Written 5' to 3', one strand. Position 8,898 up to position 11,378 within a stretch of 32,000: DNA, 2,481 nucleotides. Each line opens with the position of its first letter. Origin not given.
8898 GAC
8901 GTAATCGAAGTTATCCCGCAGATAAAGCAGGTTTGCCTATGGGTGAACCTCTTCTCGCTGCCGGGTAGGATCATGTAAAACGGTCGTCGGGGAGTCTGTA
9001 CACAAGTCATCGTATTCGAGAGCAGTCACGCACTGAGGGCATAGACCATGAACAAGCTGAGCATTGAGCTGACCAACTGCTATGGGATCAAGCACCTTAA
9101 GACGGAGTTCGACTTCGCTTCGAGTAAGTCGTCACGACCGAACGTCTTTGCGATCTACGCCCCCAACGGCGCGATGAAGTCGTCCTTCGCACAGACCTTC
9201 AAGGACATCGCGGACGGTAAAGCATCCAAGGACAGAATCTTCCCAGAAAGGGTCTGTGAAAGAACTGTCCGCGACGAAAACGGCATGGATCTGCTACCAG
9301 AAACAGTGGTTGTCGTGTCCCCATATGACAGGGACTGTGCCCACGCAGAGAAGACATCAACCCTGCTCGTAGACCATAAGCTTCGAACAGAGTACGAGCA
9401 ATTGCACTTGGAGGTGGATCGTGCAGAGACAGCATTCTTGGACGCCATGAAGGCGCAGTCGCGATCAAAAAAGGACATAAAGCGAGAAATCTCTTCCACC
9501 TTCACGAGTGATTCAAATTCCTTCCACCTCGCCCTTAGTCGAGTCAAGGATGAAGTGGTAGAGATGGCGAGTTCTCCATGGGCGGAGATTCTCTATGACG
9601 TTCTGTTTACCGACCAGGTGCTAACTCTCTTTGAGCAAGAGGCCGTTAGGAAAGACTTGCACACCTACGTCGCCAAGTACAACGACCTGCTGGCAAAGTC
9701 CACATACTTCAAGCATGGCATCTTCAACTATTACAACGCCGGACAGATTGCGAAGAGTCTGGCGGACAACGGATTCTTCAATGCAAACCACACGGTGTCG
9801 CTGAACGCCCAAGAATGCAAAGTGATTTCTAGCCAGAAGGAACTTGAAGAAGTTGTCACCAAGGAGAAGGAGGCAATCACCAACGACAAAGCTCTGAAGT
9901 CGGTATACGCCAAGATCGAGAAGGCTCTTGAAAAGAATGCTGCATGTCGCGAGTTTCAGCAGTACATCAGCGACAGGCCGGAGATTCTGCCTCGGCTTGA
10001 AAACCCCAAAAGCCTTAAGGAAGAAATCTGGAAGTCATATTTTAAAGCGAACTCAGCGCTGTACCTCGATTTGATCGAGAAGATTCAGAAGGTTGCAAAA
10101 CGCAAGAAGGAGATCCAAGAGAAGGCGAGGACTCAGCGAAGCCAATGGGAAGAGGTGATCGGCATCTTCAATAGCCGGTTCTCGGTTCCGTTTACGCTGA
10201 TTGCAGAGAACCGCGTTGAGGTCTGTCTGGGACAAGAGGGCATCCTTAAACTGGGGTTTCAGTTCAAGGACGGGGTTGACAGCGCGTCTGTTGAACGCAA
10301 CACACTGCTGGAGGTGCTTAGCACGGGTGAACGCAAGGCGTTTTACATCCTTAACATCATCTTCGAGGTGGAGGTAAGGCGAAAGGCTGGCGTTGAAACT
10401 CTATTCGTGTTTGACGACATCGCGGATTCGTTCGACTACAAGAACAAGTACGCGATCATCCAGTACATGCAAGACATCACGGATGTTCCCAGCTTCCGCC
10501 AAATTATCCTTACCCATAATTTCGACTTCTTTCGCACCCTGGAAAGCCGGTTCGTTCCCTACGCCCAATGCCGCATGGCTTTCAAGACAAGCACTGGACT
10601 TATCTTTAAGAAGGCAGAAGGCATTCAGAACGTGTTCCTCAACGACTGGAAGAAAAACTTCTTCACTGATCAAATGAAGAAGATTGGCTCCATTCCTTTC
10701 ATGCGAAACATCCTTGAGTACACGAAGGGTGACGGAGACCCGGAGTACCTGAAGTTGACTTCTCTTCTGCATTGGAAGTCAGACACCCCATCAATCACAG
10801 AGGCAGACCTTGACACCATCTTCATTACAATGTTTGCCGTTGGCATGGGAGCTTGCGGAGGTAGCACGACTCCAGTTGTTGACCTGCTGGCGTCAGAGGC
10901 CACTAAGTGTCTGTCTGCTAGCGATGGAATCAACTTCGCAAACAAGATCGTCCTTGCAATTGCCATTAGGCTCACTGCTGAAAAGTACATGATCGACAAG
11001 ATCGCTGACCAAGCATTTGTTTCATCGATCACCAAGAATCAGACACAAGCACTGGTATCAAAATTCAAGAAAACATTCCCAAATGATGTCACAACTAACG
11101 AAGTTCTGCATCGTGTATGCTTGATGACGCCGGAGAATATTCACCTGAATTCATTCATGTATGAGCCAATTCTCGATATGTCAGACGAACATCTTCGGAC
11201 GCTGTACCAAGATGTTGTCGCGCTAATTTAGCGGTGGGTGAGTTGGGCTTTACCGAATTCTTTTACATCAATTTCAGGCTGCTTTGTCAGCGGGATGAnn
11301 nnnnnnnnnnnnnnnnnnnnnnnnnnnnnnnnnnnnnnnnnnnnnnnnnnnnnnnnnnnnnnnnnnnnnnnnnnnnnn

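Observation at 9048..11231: Orphan PrrC/RloC-architecture ATPase between housekeeping genes: candidate single-gene defence/abortive-infection module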

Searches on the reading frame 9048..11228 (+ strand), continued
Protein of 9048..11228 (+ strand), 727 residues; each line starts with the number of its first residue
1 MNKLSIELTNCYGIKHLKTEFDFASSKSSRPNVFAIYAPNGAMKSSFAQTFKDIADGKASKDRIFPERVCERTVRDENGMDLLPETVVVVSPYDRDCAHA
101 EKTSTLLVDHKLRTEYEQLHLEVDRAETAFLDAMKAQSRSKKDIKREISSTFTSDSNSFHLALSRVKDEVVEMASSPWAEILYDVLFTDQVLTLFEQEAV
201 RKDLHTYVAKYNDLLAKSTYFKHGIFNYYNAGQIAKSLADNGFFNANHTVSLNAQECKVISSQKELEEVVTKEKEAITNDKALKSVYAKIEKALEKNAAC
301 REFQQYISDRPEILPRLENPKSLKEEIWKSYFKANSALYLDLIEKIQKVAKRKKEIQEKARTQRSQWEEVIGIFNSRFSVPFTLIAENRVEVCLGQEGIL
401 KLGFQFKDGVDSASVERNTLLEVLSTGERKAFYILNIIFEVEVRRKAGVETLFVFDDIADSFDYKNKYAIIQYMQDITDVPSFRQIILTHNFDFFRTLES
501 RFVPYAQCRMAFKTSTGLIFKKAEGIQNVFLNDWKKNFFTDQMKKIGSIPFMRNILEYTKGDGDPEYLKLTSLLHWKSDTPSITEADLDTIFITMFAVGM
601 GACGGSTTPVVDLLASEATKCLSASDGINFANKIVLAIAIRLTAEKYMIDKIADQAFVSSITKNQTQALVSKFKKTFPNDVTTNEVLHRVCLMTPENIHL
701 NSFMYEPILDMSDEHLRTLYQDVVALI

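Call 75: find_encoding_contigs(protein=P0009, flank=8000, max_places=1)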
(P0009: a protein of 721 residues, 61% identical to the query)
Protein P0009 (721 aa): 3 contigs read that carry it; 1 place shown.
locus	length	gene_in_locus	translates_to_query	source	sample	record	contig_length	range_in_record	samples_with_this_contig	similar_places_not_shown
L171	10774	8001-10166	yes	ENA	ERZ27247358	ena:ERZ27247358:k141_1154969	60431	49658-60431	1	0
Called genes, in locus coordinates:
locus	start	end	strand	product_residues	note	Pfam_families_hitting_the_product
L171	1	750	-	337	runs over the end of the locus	-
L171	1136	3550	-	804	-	PF24391:HD-CE, PF24401:iHD-CE, PF13589:HATPase_c_3 (weak)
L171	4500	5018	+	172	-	-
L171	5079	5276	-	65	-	-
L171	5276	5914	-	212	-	PF07510:GmrSD_C, PF13395:HNH_4 (faint)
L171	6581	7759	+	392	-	PF01637:ATPase_2 (weak), PF13191:AAA_16, PF13401:AAA_22 (weak)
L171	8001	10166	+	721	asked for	PF02463:SMC_N (faint)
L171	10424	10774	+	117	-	?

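Call 87: get_annotated_region(hit=H18, flank=6000)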
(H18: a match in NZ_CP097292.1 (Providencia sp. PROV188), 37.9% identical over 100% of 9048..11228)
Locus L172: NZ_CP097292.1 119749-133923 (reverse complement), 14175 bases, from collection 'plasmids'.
description: Providencia sp. PROV188 plasmid pPROV188-1, complete sequence
organism: Providencia sp. PROV188 (NCBI taxid 2939731)
taxonomy: Bacteria; Pseudomonadota; Gammaproteobacteria; Enterobacterales; Morganellaceae; Providencia; Providencia sp. PROV188
host: -; source: cell culture,hospital; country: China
typing (MOB-suite, as given by PLSDB): non-mobilizable; replicon rep_cluster_1220,rep_cluster_1220
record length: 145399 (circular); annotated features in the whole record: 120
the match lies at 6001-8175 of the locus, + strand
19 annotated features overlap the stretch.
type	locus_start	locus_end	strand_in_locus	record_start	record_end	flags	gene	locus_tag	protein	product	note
CDS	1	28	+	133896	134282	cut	-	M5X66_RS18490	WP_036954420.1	plasmid partitioning/stability family protein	-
CDS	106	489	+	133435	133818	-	umuD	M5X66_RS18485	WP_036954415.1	translesion error-prone DNA polymerase V autoproteolytic subunit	-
CDS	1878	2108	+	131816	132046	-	-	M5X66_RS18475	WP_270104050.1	hypothetical protein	-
CDS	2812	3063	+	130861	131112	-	-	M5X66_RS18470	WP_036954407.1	hypothetical protein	-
CDS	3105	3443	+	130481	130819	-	-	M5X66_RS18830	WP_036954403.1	hypothetical protein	-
CDS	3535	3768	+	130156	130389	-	-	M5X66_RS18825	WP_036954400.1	hypothetical protein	-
CDS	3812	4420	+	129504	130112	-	-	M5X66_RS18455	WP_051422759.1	type I restriction-modification system subunit M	-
CDS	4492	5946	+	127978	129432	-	-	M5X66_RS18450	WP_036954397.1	hypothetical protein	-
CDS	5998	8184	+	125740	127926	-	-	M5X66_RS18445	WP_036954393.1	hypothetical protein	-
CDS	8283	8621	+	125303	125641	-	-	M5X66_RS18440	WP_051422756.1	hypothetical protein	-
CDS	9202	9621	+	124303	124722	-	-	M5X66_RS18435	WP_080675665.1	antirestriction protein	-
CDS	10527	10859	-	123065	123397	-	-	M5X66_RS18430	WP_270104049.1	transglycosylase SLT domain-containing protein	-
CDS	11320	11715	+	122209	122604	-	-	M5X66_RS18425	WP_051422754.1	relaxosome protein TraM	-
CDS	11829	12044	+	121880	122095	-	-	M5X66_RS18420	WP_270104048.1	hypothetical protein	-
CDS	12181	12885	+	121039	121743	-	-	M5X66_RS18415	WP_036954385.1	LuxR C-terminal-related transcriptional regulator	GO:0006355 - regulation of DNA-templated transcription [Evidence IEA]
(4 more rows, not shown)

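Call 91: search_protein_families(library=ncbifam, proteins=[L173:12001-14184:+], max_evalue=10)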
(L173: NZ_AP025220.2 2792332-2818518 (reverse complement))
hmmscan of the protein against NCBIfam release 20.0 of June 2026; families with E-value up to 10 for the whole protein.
L173:12001-14184:+ (728 aa): 4 families
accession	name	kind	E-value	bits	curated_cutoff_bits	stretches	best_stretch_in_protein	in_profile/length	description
TIGR00611.2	recf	equivalog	6.5e-06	25.5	172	1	410-475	266-334/339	DNA replication/repair protein RecF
TIGR02315.1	ABC_phnC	equivalog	0.0072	15.8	266.1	1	442-501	161-220/243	phosphonate ABC transporter ATP-binding protein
NF009804.0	PRK13288.1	equivalog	0.044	13.2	218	1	260-318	31-90/215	pyrophosphatase PpaX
TIGR02769.1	nickel_nikE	equivalog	0.078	12.4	332.55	1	442-490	166-214/265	nickel import ATP-binding protein NikE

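Call 98: find_related_loci(query=A1, collection=viral_contigs, flank=6000)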
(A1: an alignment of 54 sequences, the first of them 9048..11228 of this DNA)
Query A1 (727 aa) in viral_contigs; peptide patterns used: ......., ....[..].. (x = any residue, [..] = any of these).
50 stretches matched a pattern; 3 encode a relative of the query (tblastn E <= 1e-3); 3 distinct loci.
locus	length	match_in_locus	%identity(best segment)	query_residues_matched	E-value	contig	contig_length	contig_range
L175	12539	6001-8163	57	1-727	0e+0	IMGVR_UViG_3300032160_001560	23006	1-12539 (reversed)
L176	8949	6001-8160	34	1-726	5e-120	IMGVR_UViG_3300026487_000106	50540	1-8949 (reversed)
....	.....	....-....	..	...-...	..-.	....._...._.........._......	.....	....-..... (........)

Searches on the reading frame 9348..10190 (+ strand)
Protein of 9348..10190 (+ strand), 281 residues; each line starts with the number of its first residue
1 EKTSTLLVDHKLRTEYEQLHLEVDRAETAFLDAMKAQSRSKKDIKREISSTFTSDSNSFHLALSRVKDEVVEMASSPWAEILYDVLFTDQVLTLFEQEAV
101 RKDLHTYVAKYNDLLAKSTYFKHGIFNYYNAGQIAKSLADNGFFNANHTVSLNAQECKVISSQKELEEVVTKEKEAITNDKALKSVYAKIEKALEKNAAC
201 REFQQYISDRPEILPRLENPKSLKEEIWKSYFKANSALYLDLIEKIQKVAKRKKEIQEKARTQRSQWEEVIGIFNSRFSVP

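Call 45: search_protein_families(library=pfam, proteins=[window:9348-10190:+], max_evalue=10)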
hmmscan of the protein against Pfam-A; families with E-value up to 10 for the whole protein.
window:9348-10190:+ (281 aa): 4 families
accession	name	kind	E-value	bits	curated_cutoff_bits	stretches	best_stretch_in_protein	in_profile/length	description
PF11918.13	Peptidase_S41_N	-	0.0085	16.6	26.6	1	153-233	51-124/129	N-terminal domain of Peptidase_S41 in eukaryotic IRBP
PF09943.14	DUF2175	-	0.51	11.1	25.1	1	148-199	37-90/98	Uncharacterized protein conserved in archaea (DUF2175)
PF00081.27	Sod_Fe_N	-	7.2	7.6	27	1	102-150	29-76/82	Iron/manganese superoxide dismutases, alpha-hairpin domain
PF09440.15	eIF3_N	-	8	7.2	26.8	1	161-233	59-128/133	eIF3 subunit 6 N terminal domain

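Call 76: search_protein_families(library=padloc, proteins=[window:9348-10190:+], max_evalue=10)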
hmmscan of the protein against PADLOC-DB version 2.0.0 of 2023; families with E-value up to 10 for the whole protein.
window:9348-10190:+ (281 aa): 1 family
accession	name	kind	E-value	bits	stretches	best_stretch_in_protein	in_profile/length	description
PDLC05023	PDC-S46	-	5.8e-78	261.2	1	1-281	94-372/719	-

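Call 91: search_protein_families(library=ncbifam, proteins=[window:9348-10190:+], max_evalue=10)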
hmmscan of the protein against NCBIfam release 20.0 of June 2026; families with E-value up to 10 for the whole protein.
window:9348-10190:+ (281 aa): 0 families

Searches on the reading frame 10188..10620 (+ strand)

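Call 76: search_protein_families(library=padloc, proteins=[window:10188-10620:+], max_evalue=10)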
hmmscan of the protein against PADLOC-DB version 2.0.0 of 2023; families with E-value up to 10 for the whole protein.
window:10188-10620:+ (144 aa): 8 families
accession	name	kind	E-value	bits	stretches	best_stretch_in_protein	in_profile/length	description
PDLC05023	PDC-S46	-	2.2e-63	213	1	1-143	372-514/719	-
PDLC04898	PDC-S06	-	7.4e-10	35.8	1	31-119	520-615/752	-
PDLC04889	PDC-S06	-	1.6e-07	28.2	1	40-113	414-484/693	-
PDLC04897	PDC-S06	-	8.7e-07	25.9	1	42-115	505-582/727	-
PDLC04894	PDC-S06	-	4.1e-06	23.6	1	42-120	502-579/740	-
PDLC04888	PDC-S06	-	0.00023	17.5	1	33-118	613-693/851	-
PDLC04891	PDC-S06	-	0.00025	17.6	1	36-120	615-694/858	-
PDLC04892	PDC-S06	-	0.015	11.6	1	36-119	606-682/843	-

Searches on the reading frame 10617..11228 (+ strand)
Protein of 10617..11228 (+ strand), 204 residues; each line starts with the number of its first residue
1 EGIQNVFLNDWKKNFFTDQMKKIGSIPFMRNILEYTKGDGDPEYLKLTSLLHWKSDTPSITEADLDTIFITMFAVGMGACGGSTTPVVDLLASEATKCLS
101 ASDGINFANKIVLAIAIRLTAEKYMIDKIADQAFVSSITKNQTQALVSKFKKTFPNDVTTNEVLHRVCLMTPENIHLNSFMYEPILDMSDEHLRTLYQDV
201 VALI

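Call 45: search_protein_families(library=pfam, proteins=[window:10617-11228:+], max_evalue=10)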
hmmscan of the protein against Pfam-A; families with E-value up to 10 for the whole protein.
window:10617-11228:+ (204 aa): 1 family
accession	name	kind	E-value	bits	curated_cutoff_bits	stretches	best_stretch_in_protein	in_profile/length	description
PF18128.7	HydF_dimer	-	0.03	14.8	23.4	1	123-180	32-90/99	Hydrogen maturase F dimerization domain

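Call 48: search_solved_structures(query=A4, max_evalue=10, show_alignments=2)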
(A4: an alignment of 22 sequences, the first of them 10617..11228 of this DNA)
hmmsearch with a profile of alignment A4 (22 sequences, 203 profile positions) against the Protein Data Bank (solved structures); distinct sequences matched with E-value up to 10: 0.

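Call 54: predict_structure(alignment_id=A4)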
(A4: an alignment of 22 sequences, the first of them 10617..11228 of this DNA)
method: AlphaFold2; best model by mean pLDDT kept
length: 204 residues; sequences in the alignment: 22
mean_pLDDT: 88.3   pTM: 0.87
mean pLDDT of the five models: 88.3, 86.7, 86.5, 86.4, 83.9
residues with pLDDT >= 90: 138; 70-90: 42; 50-70: 19; < 50: 5
segments of 3 or more residues with pLDDT < 50: 177-180
pLDDT, mean of each block of 10 residues (from residue 1): 73 91 92 91 95 94 95 75 88 94 79 94 98 94 96 98 94 60 71 94 96
secondary structure, 60 per line:
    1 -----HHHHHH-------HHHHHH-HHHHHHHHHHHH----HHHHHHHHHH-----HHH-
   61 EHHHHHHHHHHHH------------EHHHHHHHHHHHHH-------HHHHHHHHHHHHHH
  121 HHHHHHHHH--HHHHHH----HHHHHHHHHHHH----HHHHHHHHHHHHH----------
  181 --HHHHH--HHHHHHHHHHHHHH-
elements in order: H6-11 H19-24 H26-37 H42-51 H62-73 H87-99 H107-129 H132-137 H142-153 H158-170 H183-187 H190-203

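Call 56: fold_search(model_id=the predicted structure, library=pdb)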
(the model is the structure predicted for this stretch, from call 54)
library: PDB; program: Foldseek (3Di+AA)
matches with E <= 10: 247; with E <= 0.001: 0
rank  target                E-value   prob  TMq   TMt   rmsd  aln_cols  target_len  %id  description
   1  1o5h_B                5.7e-01  0.13  0.19  0.20  15.8       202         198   10  Crystal structure of formiminotetrahydrofolate cyclodeaminase (TM1560) from Thermotoga maritima at 2.80 A resolution (released 2003-09-30)
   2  6x1h_D                6.8e-01  0.08  0.15  0.15  16.6       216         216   13  Crystal structure of a guanine nucleotide exchange factor (GEF) domain from the Orientia tsutsugamushi protein OtDUB (released 2020-11-25)
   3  6x1h_A                8.6e-01  0.06  0.14  0.14  16.8       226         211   13  Crystal structure of a guanine nucleotide exchange factor (GEF) domain from the Orientia tsutsugamushi protein OtDUB (released 2020-11-25)
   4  4m7c_A                1.0e+00  0.07  0.14  0.16  15.3       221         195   10  Crystal structure of the TRF2-binding motif of SLX4 in complex with the TRFH domain of TRF2 (released 2013-09-25)
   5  6x1h_E                1.1e+00  0.08  0.16  0.15  17.2       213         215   14  Crystal structure of a guanine nucleotide exchange factor (GEF) domain from the Orientia tsutsugamushi protein OtDUB (released 2020-11-25)
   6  7zn0_B                1.1e+00  0.06  0.17  0.16  17.7       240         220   10  Crystal structure of the light-driven inward proton pump xenorhodopsin BcXeR in the M state at pH 8.2 in the presence  (released 2023-05-10)
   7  7znc_B                1.4e+00  0.06  0.16  0.15  17.6       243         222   10  Crystal structure of the light-driven inward proton pump xenorhodopsin BcXeR in the ground state at pH 7.6 in the abse (released 2023-05-10)
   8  2q00_A                1.5e+00  0.87  0.39  0.59   4.1       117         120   14  Crystal structure of the P95883_SULSO protein from Sulfolobus solfataricus. NESG target SsR10. (released 2007-05-29)
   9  7zn0_A                1.5e+00  0.05  0.16  0.15  18.2       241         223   11  Crystal structure of the light-driven inward proton pump xenorhodopsin BcXeR in the M state at pH 8.2 in the presence  (released 2023-05-10)
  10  8kdg_B                1.5e+00  0.05  0.17  0.09  21.4       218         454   14  Structure of LAT1-CD98hc-Fab170 in complex with BCH, consensus map (released 2025-02-12)
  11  4epz                  1.6e+00  0.10  0.19  0.24  12.8       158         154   12  Crystal structure of a transcription anti-terminator antagonist UpxZ (BACUNI_04315) from Bacteroides uniformis ATCC 8492 (released 2012-07-11)
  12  5jjn_A                1.6e+00  0.07  0.18  0.18  17.6       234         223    9  Structure of the SRII/HtrII(G83F) Complex in P212121 space group ("V" shape) (released 2017-02-15)
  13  8i9w_CT               1.6e+00  0.06  0.18  0.10  18.2       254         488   11  Cryo-EM structure of a Chaetomium thermophilum pre-60S ribosomal subunit - Dbp10-3 (released 2023-05-17)
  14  2f93_MODEL_1_A        1.6e+00  0.05  0.16  0.16  17.8       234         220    9  K Intermediate Structure of Sensory Rhodopsin II/Transducer Complex in Combination with the Ground State Struc (released 2006-03-07)
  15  7zn3_B                1.6e+00  0.04  0.15  0.14  17.8       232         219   11  Crystal structure of the light-driven inward proton pump xenorhodopsin BcXeR in the L state at pH 8.2 in the presence  (released 2023-05-10)
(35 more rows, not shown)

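Call 61: fold_search(model_id=the predicted structure, library=viral)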
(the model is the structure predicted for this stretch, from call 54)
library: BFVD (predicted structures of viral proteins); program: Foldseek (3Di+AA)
matches with E <= 10: 251; with E <= 0.001: 0
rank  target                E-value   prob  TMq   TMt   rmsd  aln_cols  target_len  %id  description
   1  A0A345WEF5            9.9e-01  0.09  0.21  0.15  18.4       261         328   14  Uncharacterized protein [Acipenser iridovirus-European]
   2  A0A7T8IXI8            1.0e+00  0.06  0.17  0.15  20.2       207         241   14  (no name in the UniProt tables at hand)
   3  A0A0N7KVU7            1.1e+00  0.09  0.20  0.17  15.7       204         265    8  (no name in the UniProt tables at hand)
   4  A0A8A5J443            1.1e+00  0.07  0.13  0.16  16.9       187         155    8  (no name in the UniProt tables at hand)
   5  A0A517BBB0            1.1e+00  0.03  0.11  0.07  18.3       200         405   13  Coat protein [Little cherry virus 1]
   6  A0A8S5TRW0            1.1e+00  0.03  0.12  0.07  25.2       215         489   12  Minor capsid protein [Siphoviridae sp. ctW4q29]
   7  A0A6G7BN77            1.2e+00  0.04  0.15  0.04  23.7       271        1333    8  Replicase [Human respiratory syncytial virus]
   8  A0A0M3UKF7            1.4e+00  0.11  0.24  0.20  16.4       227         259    9  Uncharacterized protein [Mycobacterium phage Archie]
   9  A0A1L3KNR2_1          1.5e+00  0.08  0.20  0.08  16.4       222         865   11  (no name in the UniProt tables at hand)
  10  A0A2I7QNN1            1.5e+00  0.07  0.17  0.17  15.4       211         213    5  (no name in the UniProt tables at hand)
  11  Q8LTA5                1.6e+00  0.51  0.25  0.31   7.4       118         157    8  Uncharacterized protein [Lactobacillus phage A2]
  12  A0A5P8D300            1.6e+00  0.06  0.17  0.17  17.6       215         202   10  (no name in the UniProt tables at hand)
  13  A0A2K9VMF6            1.6e+00  0.06  0.16  0.11  19.2       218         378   10  Thioredoxin [Shigella phage Sf25]
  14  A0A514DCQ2            1.6e+00  0.04  0.13  0.11  18.6       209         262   11  (no name in the UniProt tables at hand)
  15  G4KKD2                1.9e+00  0.04  0.15  0.12  16.5       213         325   11  (no name in the UniProt tables at hand)
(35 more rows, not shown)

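Call 76: search_protein_families(library=padloc, proteins=[window:10617-11228:+], max_evalue=10)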
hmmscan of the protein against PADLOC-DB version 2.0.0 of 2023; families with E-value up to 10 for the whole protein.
window:10617-11228:+ (204 aa): 1 family
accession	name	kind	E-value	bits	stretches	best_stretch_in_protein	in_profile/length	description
PDLC05023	PDC-S46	-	7.2e-76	254.3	1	2-203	516-718/719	-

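Call 91: search_protein_families(library=ncbifam, proteins=[window:10617-11228:+], max_evalue=10)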
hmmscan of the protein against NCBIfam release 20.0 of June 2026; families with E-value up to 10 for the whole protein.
window:10617-11228:+ (204 aa): 1 family
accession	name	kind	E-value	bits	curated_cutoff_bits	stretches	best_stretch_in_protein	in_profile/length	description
NF046056.1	BPTD_3102_fam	hypoth_equivalog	0.097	12.5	200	1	61-143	124-203/207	BPTD_3102 family carboxylase-like protein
